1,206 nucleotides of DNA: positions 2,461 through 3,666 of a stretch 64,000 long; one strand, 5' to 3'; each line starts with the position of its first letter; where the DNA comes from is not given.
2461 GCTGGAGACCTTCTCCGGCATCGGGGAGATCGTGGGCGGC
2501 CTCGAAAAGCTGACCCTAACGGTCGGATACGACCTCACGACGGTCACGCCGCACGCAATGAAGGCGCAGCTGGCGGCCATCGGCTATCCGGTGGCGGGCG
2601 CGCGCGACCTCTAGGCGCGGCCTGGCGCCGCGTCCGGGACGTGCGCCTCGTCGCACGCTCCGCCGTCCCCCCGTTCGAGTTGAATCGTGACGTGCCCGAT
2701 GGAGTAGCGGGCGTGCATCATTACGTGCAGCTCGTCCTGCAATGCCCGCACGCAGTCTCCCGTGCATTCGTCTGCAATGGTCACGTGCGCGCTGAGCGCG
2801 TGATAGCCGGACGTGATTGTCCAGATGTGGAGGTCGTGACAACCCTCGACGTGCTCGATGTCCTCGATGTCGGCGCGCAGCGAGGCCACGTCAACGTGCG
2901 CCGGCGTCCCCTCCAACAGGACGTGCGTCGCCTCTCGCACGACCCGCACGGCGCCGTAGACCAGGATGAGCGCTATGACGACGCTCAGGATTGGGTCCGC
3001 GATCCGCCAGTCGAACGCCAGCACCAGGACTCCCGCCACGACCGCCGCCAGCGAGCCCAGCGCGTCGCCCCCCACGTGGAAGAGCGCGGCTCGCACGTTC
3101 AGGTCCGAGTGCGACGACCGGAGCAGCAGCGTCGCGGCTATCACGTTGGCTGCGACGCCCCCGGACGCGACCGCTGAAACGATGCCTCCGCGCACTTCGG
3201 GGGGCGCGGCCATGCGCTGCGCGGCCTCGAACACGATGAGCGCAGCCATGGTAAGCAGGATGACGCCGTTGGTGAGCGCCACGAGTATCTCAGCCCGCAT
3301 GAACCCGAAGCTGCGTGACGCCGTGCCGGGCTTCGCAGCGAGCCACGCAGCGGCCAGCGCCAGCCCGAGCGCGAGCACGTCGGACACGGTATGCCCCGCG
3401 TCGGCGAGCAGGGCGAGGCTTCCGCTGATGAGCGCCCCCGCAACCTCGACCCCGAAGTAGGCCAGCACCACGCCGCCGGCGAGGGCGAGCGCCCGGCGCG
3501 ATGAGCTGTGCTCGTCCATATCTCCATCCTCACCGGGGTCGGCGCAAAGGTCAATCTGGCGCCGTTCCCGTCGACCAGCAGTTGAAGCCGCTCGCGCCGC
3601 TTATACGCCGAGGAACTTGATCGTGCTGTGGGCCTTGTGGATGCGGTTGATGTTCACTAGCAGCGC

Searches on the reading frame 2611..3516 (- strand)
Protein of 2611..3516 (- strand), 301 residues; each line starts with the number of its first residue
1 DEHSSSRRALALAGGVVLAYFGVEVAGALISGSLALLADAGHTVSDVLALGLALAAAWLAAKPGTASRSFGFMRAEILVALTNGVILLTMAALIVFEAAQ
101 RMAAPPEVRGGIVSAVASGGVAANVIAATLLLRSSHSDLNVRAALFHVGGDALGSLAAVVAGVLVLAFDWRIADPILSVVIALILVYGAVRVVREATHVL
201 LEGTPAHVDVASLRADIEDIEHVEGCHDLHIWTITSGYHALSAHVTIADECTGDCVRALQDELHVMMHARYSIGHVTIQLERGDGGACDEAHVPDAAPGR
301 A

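Call 39: search_protein_families(library=pfam, proteins=[window:2611-3516:-], max_evalue=0.001)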
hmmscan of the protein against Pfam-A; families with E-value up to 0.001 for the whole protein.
window:2611-3516:- (301 aa): 2 families
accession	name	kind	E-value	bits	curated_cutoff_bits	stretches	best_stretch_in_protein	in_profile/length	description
PF01545.26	Cation_efflux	-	1.5e-37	129.8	26.6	1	14-201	5-198/198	Cation efflux family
PF16916.11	ZT_dimer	-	1.8e-12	47.5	26.7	1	206-281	2-76/78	Dimerisation domain of Zinc Transporter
